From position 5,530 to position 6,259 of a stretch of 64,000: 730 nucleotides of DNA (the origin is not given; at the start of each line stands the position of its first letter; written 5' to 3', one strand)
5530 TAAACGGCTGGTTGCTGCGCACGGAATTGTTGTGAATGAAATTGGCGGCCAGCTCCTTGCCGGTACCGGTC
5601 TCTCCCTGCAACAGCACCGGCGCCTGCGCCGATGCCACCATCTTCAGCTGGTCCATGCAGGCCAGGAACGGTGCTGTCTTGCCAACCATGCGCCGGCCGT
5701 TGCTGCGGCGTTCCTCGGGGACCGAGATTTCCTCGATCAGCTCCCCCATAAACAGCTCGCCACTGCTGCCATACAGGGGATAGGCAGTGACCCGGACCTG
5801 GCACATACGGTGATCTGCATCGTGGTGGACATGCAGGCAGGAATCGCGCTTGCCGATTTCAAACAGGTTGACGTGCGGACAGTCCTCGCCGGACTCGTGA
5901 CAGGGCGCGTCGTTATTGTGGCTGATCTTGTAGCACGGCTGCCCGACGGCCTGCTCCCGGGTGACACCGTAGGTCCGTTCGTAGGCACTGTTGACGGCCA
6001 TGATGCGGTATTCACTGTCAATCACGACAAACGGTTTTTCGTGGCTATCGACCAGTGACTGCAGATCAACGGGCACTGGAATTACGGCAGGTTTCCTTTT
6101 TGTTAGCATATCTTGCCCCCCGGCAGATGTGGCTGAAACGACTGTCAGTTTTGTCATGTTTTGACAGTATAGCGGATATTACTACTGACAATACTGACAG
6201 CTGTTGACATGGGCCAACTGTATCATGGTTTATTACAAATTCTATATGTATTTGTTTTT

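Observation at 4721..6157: Sigma-54 activator with an unusual Cys/His-rich N-terminal sensor; start likely at internal Met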

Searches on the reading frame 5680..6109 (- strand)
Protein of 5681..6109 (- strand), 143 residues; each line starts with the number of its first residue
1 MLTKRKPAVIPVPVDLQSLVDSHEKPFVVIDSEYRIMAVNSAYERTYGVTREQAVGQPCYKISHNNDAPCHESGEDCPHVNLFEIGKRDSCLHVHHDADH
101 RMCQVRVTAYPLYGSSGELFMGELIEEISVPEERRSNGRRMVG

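Call 5: search_solved_structures(query=window:5681-6109:-, max_evalue=10, show_alignments=3)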
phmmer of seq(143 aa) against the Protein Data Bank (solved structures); distinct sequences matched with E-value up to 10: 9.
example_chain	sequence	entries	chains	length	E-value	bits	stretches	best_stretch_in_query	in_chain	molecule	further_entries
6zj8_A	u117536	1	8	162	0.032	17.5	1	17-58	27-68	Virulence sensor protein BvgS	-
3lyx_A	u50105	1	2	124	0.069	16.4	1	27-116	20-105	Sensory box/GGDEF domain protein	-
9clo_A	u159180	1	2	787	0.38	14.1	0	19-57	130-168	Oxygen sensor protein DosP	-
9cmf_A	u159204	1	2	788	0.38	14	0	19-57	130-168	Oxygen sensor protein DosP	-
9cdr_A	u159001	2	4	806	0.39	14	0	19-57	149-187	Oxygen sensor protein DosP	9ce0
9bgv_A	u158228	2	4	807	0.39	14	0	19-57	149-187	Oxygen sensor protein DosP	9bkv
5luv_A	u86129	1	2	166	0.56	13.5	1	16-62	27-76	Putative PAS/PAC sensor protein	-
8q5e_A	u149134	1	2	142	1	12.6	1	16-67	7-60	Sensory box protein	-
6bkn_B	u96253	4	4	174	1.2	12.5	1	38-74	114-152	Hemagglutinin | Hemagglutinin HA2 chain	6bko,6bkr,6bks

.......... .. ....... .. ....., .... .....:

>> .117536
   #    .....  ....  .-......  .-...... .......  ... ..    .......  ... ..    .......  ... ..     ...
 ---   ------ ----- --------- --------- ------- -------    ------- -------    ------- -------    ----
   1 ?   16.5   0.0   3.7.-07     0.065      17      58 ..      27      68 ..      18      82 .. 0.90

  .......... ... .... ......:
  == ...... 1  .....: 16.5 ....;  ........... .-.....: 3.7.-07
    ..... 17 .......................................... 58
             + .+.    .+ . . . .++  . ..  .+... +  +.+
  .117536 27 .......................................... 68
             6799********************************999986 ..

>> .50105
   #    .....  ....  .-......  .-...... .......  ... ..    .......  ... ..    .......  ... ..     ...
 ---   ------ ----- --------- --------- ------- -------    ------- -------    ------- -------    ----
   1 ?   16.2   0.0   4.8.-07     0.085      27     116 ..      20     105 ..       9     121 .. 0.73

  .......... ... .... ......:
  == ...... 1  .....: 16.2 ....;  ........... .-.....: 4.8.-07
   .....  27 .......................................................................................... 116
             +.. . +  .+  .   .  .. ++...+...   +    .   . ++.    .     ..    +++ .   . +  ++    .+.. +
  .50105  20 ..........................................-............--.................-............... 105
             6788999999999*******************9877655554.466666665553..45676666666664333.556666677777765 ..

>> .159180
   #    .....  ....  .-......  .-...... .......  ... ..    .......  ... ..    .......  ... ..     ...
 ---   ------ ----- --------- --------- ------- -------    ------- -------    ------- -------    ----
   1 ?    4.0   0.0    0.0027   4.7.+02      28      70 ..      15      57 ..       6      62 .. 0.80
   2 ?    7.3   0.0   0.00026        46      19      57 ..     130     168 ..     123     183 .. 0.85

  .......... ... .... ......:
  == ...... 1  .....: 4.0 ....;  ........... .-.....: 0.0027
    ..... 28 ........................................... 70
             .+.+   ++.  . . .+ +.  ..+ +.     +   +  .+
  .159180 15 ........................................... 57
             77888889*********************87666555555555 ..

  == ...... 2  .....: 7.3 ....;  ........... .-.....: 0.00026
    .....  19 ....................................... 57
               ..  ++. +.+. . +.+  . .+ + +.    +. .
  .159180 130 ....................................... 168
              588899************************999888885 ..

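Call 6: find_homologous_proteins(query=window:5681-6109:-, max_evalue=0.001)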
Query seq(143 aa) (143 aa): 23 proteins with E <= 0.001 among 28 candidates.
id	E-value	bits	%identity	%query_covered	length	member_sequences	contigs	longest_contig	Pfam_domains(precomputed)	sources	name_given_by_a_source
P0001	1.5e-68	247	79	91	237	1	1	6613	PF13426.14,PF00158.33,PF08448.17,PF00989.32,PF14532.13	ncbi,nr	ncbi:MAG TPA: Fis family transcriptional regulator, partial [Gammaproteobacteria bacterium]|nr:Fis f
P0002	4.7e-68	246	75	97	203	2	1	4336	PF13426.14,PF00158.33,PF08448.17,PF00989.32,PF14532.13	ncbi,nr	ncbi:MAG TPA: sigma 54-interacting transcriptional regulator, partial [Gammaproteobacteria bacterium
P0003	3.5e-65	236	81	85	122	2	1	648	PF13426.14,PF08448.17,PF00989.32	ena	-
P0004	2.9e-64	233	76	94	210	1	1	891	PF13426.14,PF13188.14,PF08448.17,PF00989.32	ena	-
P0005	3.8e-64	233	80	83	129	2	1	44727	PF13426.14,PF13188.14,PF08448.17,PF00989.32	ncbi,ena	-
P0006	1.9e-61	224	82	80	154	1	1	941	PF13426.14,PF08448.17,PF00989.32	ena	-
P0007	1.1e-60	222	73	91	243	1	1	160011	PF13426.14,PF00158.33,PF08448.17,PF14532.13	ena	-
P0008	3.0e-60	220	76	87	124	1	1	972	PF13426.14,PF08448.17,PF00989.32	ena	-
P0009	2.1e-58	214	72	86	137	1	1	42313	PF13426.14,PF08448.17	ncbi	ncbi:MAG: PAS domain-containing protein [Pseudomonadota bacterium]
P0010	8.8e-53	196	69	83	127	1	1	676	PF13188.14,PF08448.17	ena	-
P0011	8.7e-52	193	62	100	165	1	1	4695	PF13426.14,PF13188.14,PF08448.17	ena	-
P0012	1.4e-47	179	63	90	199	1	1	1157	PF00158.33,PF08448.17,PF00989.32,PF14532.13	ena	-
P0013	1.2e-41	160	79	60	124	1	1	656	-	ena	-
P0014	7.5e-41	157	82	59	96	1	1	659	PF08448.17,PF00989.32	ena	-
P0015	7.6e-41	157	68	68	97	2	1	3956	-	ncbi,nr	ncbi:MAG: PAS domain-containing protein, partial [Gammaproteobacteria bacterium]|nr:PAS domain-conta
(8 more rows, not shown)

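Call 11: find_related_loci(query=A2, collection=genome_contigs, flank=8000)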
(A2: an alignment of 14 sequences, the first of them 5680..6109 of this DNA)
Query A2 (143 aa) in genome_contigs; peptide patterns used: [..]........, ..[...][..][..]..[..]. (x = any residue, [..] = any of these).
63 stretches matched a pattern; 37 encode a relative of the query (tblastn E <= 1e-3); 37 distinct loci.
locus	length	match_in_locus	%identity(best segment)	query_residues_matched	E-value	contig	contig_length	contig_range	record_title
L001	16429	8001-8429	83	1-143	2e-82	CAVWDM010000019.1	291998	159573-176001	MAG: uncultured Gammaproteobacteria bacterium isolate MFD03804.bin.1.259 genome assembly, contig: contig_55259, whole ge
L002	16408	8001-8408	77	8-143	5e-74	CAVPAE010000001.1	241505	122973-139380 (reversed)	MAG: uncultured Gammaproteobacteria bacterium isolate MFD09964.bin.1.155 genome assembly, contig: contig_10999, whole ge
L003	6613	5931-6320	79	14-143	3e-74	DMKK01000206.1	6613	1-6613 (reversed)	MAG TPA_asm: Gammaproteobacteria bacterium isolate UBA9214 contig_30989, whole genome shotgun sequence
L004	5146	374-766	78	13-143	9e-74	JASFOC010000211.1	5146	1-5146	MAG: Gammaproteobacteria bacterium isolate D0819M02metaG_Bin_277 D0819M02metaG_FD_scaffold_9212_c1, whole genome shotgun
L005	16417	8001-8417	72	5-143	4e-72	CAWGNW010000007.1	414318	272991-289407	MAG: uncultured Gammaproteobacteria bacterium isolate MFD05684.bin.2.185 genome assembly, contig: contig_3976, whole gen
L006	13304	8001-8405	73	9-143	1e-70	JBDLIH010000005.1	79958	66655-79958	MAG: Pseudomonadota bacterium isolate MAG020 MAG020_5, whole genome shotgun sequence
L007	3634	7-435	69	1-143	5e-70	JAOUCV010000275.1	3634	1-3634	MAG: Gammaproteobacteria bacterium isolate 24_Oct_SF_Bin33 24_Oct_SF_Bin33_scaffold_10343_c1, whole genome shotgun seque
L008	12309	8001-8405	72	9-143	5e-68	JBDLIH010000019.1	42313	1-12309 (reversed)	MAG: Pseudomonadota bacterium isolate MAG020 MAG020_19, whole genome shotgun sequence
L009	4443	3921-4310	72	14-143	1e-65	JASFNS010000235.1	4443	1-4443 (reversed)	MAG: Thiogranum sp. isolate D0819M02metaG_Bin_1_Cleaned_1 D0819M02metaG_FD_scaffold_12041_c1, whole genome shotgun seque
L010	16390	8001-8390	69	14-143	3e-63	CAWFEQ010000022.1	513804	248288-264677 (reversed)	MAG: uncultured Gammaproteobacteria bacterium isolate MFD05684.bin.1.219 genome assembly, contig: contig_4934, whole gen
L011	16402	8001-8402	63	10-143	1e-58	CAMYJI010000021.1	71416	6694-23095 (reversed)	MAG: uncultured Ectothiorhodospiraceae bacterium isolate ES_Gamma_053 genome assembly, contig: scaffold_389, whole genom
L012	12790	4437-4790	80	14-131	2e-68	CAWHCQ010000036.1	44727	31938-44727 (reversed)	MAG: uncultured Gammaproteobacteria bacterium isolate MFD03551.bin.2.59 genome assembly, contig: contig_4988, whole geno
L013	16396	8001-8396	64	12-143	6e-54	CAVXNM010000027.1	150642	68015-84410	MAG: uncultured Gammaproteobacteria bacterium isolate MFD02923.bin.2.48 genome assembly, contig: contig_1846, whole geno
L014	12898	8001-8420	61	6-143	2e-53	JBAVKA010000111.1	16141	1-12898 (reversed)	MAG: Gammaproteobacteria bacterium isolate MFD05464_ilm_asm_bin16 k127_2584, whole genome shotgun sequence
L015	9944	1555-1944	58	14-143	5e-50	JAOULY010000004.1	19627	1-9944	MAG: Gammaproteobacteria bacterium isolate 8_1_July_SF_Bin11 8_1_July_SF_Bin11_scaffold_888_c1, whole genome shotgun seq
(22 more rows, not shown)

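Call 19: search_protein_representatives(alignment_id=A2)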
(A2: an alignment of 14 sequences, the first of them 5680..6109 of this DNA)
Query: 14 sequences, 202 profile positions. Proteins with E-value up to 0.001 (for the whole library): 38462; up to 1e-10: 2669; up to 1e-30: 90. The best 150 are listed.
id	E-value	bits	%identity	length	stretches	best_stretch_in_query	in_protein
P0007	6.3e-110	382.1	-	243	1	3-202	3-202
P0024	1.7e-101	354.6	-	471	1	2-202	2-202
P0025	6.1e-93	326.6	-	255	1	7-201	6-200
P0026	3.2e-89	314.5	-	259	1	8-202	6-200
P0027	2.9e-71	255.8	-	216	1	17-190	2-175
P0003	1.2e-66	240.8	-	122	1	6-122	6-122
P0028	2.4e-66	239.8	-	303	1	12-202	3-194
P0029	1.2e-64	234.2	-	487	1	12-202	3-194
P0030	1.8e-64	233.7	-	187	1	4-165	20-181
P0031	2.8e-60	220.0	-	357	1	9-200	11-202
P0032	1.7e-58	214.2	-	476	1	11-201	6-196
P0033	3.8e-57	209.8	-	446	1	13-201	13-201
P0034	9.3e-57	208.5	-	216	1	12-201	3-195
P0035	1.6e-54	201.2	-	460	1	11-200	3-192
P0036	1.6e-53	198.0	-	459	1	9-202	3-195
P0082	1.1e-34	136.4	-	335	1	13-200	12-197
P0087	1.1e-33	133.2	-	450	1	11-200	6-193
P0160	2.4e-27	112.5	-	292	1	15-190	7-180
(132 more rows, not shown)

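Call 29: list_cluster_members(proteins=[P0087, P0160, P0082, P0024, P0029, P0035])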
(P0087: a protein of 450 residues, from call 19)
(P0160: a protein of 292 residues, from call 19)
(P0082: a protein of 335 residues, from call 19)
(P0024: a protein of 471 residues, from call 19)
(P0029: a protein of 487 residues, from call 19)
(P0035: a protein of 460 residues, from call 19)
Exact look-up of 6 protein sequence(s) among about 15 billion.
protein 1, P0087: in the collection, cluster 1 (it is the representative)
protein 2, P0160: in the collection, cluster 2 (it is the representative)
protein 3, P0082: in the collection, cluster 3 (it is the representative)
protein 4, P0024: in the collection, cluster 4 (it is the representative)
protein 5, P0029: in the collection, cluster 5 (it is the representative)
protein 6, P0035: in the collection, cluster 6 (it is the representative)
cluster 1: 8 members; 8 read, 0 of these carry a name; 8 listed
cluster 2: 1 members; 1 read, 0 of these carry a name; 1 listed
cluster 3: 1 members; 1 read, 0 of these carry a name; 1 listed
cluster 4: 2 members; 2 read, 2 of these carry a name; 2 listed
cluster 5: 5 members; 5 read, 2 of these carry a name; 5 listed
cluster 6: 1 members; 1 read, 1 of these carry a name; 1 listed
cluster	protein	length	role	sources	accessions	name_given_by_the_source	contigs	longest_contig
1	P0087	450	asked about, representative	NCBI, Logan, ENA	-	-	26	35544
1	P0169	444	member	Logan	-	-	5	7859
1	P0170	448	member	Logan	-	-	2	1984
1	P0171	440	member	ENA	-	-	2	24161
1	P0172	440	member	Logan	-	-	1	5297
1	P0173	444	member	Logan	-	-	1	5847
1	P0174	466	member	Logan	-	-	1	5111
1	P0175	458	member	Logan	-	-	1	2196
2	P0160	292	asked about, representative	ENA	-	-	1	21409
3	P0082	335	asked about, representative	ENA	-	-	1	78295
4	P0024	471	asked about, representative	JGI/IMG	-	two-component system response regulator AtoC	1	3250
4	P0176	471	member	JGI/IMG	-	two-component system response regulator AtoC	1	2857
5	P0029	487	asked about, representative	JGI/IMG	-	PAS domain S-box-containing protein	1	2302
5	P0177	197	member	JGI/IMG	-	PAS domain S-box-containing protein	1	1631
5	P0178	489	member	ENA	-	-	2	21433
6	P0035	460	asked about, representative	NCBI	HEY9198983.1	MAG TPA: sigma 54-interacting transcriptional regulator [Gammaproteobacteria bacterium]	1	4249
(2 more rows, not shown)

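Call 31: search_dna_similar(query=window:5723-6067:-, collection=plasmids, mode=protein, max_evalue=0.001, max_rows=30)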
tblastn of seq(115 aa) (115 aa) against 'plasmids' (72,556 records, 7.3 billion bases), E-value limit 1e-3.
Records with a match: 8; places in all: 9; records where one place covers at least 80% of the query: 0.
Best place of each record, by identity: <60% 8.
By first word of the organism name: Pseudoalteromonas 3; Cupriavidus 2; Sinorhizobium 2; Rhodobacter 1.
By predicted mobility (MOB-suite, as given by PLSDB): non-mobilizable 3; conjugative 3; mobilizable 2.
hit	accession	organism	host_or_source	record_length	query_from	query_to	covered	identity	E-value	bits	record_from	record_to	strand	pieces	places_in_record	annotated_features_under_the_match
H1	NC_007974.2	Cupriavidus metallidurans CH34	-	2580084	2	82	70%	43.2%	8e-19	87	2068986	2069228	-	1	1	none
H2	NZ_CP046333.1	Cupriavidus metallidurans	sedimentation pond in a zinc factory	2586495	2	82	70%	43.2%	8e-19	87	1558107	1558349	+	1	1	none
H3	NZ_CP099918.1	Pseudoalteromonas xiamenensis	Anadara tuberculosa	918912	2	85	73%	39.3%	6e-13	70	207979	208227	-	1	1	sigma 54-interacting transcriptional regulator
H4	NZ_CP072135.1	Pseudoalteromonas xiamenensis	mangrove sediment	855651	2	85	60%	46.4%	9e-8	79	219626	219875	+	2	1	hypothetical protein | sigma-54 dependent transcriptional regulator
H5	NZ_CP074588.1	Pseudoalteromonas piscicida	mixed culture,water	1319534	2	81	70%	37.5%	1e-9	61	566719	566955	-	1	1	none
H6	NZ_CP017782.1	Rhodobacter xanthinilyticus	bacterial culture,sea water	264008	1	72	63%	38.9%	5e-7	53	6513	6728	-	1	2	HAMP domain-containing histidine kinase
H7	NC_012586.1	Sinorhizobium fredii NGR234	-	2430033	3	55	46%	35.2%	2e-4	46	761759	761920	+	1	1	record has no annotation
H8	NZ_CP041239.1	Sinorhizobium mexicanum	Acaciella angustissima,cell culture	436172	3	50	42%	37.5%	5e-5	47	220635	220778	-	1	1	PAS domain-containing protein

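Call 32: get_annotated_region(hit=H1, flank=6000)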
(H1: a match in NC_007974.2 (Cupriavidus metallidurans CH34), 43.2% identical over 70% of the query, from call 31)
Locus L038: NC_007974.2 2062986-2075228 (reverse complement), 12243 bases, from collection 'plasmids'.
description: Cupriavidus metallidurans CH34 megaplasmid, complete sequence
organism: Cupriavidus metallidurans CH34 (NCBI taxid 266264)
taxonomy: Bacteria; Pseudomonadota; Betaproteobacteria; Burkholderiales; Burkholderiaceae; Cupriavidus; Cupriavidus metallidurans; Cupriavidus metallidurans CH34
host: -; source: -; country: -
typing (MOB-suite, as given by PLSDB): mobilizable; replicon rep_cluster_104,rep_cluster_1581,rep_cluster_80; relaxase MOBP,MOBP
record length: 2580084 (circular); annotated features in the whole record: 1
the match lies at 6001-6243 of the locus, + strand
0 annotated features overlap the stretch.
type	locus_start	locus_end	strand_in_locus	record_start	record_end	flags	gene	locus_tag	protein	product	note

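Call 33: get_annotated_region(hit=H3, flank=6000)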
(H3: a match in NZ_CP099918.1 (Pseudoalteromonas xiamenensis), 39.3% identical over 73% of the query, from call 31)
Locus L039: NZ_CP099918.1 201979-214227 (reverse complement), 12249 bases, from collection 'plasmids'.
description: Pseudoalteromonas xiamenensis strain PSDB plasmid unnamed
organism: Pseudoalteromonas xiamenensis (NCBI taxid 882626)
taxonomy: Bacteria; Pseudomonadota; Gammaproteobacteria; Alteromonadales; Pseudoalteromonadaceae; Pseudoalteromonas; Pseudoalteromonas xiamenensis
host: -; source: Anadara tuberculosa; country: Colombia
typing (MOB-suite, as given by PLSDB): non-mobilizable
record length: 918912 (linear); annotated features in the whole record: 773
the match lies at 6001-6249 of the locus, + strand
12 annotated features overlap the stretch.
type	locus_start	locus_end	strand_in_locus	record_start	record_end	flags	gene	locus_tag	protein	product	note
CDS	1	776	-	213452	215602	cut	-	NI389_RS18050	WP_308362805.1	DUF6351 family protein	-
CDS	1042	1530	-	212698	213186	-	-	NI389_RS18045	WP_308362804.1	histidine phosphatase family protein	-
CDS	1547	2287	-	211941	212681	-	-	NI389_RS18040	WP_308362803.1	phytanoyl-CoA dioxygenase family protein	-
CDS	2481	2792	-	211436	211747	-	-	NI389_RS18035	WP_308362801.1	cyd operon YbgE family protein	-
CDS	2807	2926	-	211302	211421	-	cydX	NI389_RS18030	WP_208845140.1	cytochrome bd-I oxidase subunit CydX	-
CDS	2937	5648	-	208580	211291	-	cydB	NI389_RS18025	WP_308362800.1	cytochrome d ubiquinol oxidase subunit II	-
CDS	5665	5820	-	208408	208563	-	-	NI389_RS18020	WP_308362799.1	cytochrome oxidase putative small subunit CydP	-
CDS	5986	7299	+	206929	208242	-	-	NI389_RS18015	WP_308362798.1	sigma 54-interacting transcriptional regulator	GO:0006355 - regulation of DNA-templated transcription [Evidence IEA]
CDS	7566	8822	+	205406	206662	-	-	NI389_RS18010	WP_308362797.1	HlyD family efflux transporter periplasmic adaptor subunit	-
CDS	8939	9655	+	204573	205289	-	-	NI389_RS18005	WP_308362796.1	ABC transporter ATP-binding protein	-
CDS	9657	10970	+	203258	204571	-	-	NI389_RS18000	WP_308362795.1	ABC transporter permease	-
CDS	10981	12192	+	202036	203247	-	-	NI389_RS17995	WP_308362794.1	FtsX-like permease family protein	-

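Call 41: search_protein_families(library=pfam, proteins=[L038:4882-5847:-, L038:3558-4850:-, L038:7340-8377:+, L011:3346-5847:+, L001:11334-14588:+, L001:9697-10158:-, L001:10155-10838:-], max_evalue=0.001)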
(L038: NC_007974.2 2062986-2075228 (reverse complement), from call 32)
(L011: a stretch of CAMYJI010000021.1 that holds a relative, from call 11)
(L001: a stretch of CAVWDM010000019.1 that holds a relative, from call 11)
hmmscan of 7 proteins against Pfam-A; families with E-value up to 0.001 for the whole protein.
L038:4882-5847:- (321 aa): 2 families
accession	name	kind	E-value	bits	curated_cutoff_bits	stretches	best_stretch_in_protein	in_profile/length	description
PF00753.33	Lactamase_B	-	3.8e-17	63.3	22.7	1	48-239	8-196/196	Metallo-beta-lactamase superfamily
PF12706.13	Lactamase_B_2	-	9.6e-06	25.8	27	1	92-204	29-149/200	Beta-lactamase superfamily domain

L038:3558-4850:- (430 aa): 4 families
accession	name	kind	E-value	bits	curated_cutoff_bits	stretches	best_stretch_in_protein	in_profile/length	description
PF07992.20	Pyr_redox_2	-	2e-10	41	26.1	1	22-125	2-110/291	Pyridine nucleotide-disulphide oxidoreductase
PF05834.18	Lycopene_cycl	-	3.2e-06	26.9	23.4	1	23-56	2-35/380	Lycopene cyclase protein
PF01266.30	DAO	-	4.5e-06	26.9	27.9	0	23-56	2-34/353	FAD dependent oxidoreductase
PF13454.12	NAD_binding_9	-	5.1e-05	23.7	21.8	1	24-55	1-34/155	FAD-NAD(P)-binding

L038:7340-8377:+ (345 aa): 1 family
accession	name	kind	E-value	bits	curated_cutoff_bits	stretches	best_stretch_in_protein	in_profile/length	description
PF01925.25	TauE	-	1.1e-44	153.3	32.6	1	72-337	4-237/237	Sulfite exporter TauE/SafE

L011:3346-5847:+ (833 aa): 4 families
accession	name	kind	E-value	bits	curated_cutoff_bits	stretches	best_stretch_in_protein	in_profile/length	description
PF02412.23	TSP_3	-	1.4e-13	50.7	25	2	677-711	2-36/36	Thrombospondin type 3 repeat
PF22113.1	Mtrc-MtrF_II-IV_dom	-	0.00019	21.5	30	0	33-138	68-167/176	Outer membrane cytochrome MtrC/MtrF-like, domains II/IV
PF14522.11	Cytochrome_C7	-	0.00037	20.7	24.8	0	46-135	13-67/67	Cytochrome c7 and related cytochrome c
PF18884.5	TSP3_bac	-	0.00073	19.8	25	0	726-746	1-21/22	Bacterial TSP3 repeat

L001:11334-14588:+ (1084 aa): 6 families
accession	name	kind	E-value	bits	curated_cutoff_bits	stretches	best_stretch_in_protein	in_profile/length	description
PF18911.6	PKD_4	-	2.9e-47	159.1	27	2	157-238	1-83/85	PKD domain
PF00801.26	PKD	-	7.9e-29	99.9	23.5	2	169-236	10-77/80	PKD domain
PF22352.2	K319L-like_PKD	-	1e-12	48.3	27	2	177-240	15-84/84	K319L-like, PKD domain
PF14522.11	Cytochrome_C7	-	1.2e-12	47.9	24.8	0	788-869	15-67/67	Cytochrome c7 and related cytochrome c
PF14537.11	Cytochrom_c3_2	-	2.3e-07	31.6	25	0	788-870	8-66/79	Cytochrome c3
PF22113.1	Mtrc-MtrF_II-IV_dom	-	1.9e-06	28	30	0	957-1082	9-129/176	Outer membrane cytochrome MtrC/MtrF-like, domains II/IV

L001:9697-10158:- (153 aa): 1 family
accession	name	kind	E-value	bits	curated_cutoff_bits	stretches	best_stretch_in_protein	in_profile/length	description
PF09832.14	DUF2059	-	8.3e-11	42.2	23.6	1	84-137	3-56/60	Uncharacterized protein conserved in bacteria (DUF2059)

L001:10155-10838:- (227 aa): 6 families
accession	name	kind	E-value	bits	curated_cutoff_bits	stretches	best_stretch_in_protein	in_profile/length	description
PF00578.27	AhpC-TSA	-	1.4e-23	83.7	26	1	89-199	7-123/124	AhpC/TSA family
PF08534.16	Redoxin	-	7e-20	71.8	26.6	1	89-209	8-141/148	Redoxin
PF13905.12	Thioredoxin_8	-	2.8e-11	44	27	1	107-197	1-94/94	Thioredoxin-like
PF00085.26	Thioredoxin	-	3.1e-07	30.8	23.5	1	108-153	19-63/103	Thioredoxin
PF13098.12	Thioredoxin_2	-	2e-05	25.3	27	1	107-204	5-94/104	Thioredoxin-like domain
PF00255.25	GSHPx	-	5.3e-05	23.2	27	1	90-147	4-60/108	Glutathione peroxidase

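Call 50: predict_structure(alignment_id=A3)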
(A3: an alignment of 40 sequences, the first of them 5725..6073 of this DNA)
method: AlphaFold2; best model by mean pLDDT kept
length: 116 residues; sequences in the alignment: 40
mean_pLDDT: 94.8   pTM: 0.87
mean pLDDT of the five models: 94.8, 94.5, 94.4, 94.1, 93.6
residues with pLDDT >= 90: 107; 70-90: 8; 50-70: 1; < 50: 0
segments of 3 or more residues with pLDDT < 50: none
pLDDT, mean of each block of 10 residues (from residue 1): 90 97 98 97 97 93 91 94 94 96 94 96
secondary structure, 60 per line:
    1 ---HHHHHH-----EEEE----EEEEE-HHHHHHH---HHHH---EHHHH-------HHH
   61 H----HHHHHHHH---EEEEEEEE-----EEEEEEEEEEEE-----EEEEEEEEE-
elements in order: H4-9 E15-18 E23-27 H29-35 H39-42 H47-50 H58-61 H66-73 E77-84 E90-101 E107-115
